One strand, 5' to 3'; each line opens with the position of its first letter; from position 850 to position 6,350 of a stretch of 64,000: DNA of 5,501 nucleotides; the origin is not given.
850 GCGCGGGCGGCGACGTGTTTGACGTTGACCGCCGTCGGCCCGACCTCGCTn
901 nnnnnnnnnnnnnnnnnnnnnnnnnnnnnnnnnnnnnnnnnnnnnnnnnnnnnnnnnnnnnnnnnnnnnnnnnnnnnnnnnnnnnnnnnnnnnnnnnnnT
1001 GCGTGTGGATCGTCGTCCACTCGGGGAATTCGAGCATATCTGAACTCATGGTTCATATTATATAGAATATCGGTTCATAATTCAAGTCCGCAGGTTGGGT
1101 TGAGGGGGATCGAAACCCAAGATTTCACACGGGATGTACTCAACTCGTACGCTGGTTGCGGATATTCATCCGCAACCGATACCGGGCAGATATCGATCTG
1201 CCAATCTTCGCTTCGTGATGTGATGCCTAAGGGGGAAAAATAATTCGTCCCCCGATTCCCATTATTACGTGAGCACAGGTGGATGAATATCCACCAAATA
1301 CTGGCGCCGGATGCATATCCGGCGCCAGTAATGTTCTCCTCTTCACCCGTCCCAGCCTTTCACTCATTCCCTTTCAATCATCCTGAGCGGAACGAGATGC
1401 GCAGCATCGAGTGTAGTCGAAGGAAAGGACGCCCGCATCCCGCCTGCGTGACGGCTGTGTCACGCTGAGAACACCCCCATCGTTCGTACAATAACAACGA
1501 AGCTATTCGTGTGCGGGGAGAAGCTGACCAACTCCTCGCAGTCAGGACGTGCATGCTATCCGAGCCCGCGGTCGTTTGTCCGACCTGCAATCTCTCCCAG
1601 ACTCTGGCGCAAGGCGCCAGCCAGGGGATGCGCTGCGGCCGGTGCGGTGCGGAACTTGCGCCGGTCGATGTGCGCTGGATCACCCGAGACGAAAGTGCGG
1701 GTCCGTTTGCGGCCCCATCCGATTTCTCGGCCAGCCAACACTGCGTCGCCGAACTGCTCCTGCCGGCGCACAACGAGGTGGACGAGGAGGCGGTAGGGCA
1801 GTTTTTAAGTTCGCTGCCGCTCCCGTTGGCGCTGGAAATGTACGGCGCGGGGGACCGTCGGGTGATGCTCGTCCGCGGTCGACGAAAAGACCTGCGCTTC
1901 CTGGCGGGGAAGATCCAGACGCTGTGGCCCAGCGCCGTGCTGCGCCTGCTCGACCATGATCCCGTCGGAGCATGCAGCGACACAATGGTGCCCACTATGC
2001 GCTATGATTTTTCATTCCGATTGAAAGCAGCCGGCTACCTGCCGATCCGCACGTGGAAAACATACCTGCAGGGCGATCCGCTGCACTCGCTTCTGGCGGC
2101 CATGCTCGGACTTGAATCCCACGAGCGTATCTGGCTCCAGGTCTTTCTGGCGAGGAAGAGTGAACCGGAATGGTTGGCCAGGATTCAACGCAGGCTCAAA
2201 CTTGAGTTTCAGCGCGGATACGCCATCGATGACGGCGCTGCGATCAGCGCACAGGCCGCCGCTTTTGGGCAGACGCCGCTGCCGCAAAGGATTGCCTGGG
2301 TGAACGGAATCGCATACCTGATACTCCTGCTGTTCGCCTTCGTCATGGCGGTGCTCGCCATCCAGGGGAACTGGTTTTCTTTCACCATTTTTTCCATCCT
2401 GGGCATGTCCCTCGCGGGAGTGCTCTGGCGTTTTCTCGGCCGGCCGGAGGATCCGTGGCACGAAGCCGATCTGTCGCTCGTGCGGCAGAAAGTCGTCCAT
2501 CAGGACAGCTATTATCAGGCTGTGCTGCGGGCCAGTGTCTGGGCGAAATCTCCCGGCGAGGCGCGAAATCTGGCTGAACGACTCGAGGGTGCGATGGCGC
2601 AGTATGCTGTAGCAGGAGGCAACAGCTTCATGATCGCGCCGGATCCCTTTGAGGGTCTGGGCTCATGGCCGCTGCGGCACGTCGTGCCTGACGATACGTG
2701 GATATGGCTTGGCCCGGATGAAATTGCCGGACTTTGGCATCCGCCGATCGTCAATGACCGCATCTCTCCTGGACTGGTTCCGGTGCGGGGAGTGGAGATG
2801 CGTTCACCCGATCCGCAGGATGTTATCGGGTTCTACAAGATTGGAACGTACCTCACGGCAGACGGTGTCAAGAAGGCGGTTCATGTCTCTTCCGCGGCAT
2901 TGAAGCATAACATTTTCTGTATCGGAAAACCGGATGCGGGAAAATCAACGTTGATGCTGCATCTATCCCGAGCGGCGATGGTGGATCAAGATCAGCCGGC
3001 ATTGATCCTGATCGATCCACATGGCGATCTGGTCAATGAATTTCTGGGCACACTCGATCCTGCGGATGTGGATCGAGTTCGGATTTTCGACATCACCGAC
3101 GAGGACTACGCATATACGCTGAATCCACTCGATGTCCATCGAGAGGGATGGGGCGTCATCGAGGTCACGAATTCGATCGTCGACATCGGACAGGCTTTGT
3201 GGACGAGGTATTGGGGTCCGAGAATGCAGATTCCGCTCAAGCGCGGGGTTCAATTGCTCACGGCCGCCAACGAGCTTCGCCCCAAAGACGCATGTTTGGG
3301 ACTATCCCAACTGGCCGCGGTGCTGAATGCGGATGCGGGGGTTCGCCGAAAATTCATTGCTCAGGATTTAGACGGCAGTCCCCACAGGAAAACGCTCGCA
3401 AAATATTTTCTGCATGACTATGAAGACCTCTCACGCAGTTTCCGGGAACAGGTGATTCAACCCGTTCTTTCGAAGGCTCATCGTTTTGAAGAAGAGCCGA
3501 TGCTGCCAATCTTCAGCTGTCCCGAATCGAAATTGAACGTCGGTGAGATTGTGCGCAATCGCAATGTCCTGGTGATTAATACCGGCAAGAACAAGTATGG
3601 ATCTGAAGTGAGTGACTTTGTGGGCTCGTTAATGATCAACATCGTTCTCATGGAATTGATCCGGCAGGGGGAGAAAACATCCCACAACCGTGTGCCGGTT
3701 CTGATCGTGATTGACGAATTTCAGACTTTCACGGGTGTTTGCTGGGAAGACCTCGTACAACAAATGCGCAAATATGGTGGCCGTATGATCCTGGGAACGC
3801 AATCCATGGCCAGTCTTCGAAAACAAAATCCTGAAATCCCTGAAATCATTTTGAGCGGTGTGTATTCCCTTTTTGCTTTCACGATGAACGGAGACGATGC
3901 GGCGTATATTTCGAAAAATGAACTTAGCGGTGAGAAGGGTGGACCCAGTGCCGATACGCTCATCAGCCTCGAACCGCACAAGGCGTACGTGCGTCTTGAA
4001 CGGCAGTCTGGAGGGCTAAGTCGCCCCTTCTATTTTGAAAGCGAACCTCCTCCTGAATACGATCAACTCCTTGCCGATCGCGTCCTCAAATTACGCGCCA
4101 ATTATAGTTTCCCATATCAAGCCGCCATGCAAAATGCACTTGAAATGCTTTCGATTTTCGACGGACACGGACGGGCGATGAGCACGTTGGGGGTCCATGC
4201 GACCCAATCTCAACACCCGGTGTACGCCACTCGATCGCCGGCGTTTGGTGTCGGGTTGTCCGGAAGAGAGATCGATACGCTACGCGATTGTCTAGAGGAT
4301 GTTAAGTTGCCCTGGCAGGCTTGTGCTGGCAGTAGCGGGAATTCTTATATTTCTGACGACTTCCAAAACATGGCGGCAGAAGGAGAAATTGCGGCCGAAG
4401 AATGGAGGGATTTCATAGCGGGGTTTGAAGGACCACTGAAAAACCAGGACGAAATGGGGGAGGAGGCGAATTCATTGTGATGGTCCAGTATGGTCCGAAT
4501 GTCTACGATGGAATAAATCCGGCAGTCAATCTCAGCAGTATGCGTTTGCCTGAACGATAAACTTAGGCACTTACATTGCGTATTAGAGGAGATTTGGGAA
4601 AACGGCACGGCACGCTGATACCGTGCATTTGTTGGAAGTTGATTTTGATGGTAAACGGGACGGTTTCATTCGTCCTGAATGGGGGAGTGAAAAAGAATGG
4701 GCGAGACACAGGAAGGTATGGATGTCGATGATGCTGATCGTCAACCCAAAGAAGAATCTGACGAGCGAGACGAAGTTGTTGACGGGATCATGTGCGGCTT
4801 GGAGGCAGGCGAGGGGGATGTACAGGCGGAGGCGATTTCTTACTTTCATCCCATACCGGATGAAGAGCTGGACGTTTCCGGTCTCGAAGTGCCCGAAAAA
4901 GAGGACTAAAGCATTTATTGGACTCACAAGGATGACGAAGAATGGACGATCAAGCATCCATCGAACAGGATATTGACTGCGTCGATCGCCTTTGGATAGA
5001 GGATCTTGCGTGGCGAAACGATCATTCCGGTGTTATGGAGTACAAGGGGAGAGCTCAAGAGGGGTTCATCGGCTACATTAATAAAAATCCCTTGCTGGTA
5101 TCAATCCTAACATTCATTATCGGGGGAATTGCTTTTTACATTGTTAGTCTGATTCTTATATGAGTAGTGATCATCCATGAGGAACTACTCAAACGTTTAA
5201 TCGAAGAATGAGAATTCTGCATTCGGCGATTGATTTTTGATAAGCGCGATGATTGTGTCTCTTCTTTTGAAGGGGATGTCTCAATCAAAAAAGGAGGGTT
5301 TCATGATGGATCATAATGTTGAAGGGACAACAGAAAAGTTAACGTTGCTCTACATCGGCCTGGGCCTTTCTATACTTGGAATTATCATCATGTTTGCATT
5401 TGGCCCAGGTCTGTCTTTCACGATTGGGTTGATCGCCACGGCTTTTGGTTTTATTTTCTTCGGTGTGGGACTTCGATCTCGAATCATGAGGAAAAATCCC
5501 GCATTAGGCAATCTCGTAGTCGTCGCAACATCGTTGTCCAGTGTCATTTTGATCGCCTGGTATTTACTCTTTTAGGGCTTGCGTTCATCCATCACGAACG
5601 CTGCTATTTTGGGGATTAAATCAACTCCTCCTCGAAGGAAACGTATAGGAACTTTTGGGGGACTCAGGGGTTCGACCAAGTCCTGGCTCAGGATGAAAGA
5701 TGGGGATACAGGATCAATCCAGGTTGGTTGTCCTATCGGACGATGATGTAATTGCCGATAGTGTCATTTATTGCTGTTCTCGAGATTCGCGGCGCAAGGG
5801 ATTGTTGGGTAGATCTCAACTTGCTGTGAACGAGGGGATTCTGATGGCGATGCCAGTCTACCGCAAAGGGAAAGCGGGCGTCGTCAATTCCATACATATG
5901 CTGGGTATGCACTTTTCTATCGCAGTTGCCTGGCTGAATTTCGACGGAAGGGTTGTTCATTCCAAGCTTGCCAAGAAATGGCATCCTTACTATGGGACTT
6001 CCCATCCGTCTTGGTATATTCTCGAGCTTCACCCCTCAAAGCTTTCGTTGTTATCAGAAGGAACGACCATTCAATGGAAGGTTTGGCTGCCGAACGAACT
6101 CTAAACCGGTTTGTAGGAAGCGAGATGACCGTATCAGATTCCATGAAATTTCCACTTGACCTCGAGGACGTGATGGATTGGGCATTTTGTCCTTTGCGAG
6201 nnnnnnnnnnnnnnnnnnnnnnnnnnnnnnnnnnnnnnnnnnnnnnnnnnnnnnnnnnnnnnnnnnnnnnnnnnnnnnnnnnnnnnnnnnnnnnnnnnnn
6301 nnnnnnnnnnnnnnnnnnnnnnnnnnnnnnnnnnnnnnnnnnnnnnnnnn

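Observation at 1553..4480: Unusual architecture: N-terminal C4 zinc ribbon + unknown domain + 2 TM helices + VirD4/TraD-like ATPase, with no T4SS context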

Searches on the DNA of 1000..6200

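Call 104: search_rna_families(source=window, start=1000, end=6200, threshold=evalue, max_evalue=0.1)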
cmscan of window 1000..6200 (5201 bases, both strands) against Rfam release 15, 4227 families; matches with E-value up to 0.1: 0.
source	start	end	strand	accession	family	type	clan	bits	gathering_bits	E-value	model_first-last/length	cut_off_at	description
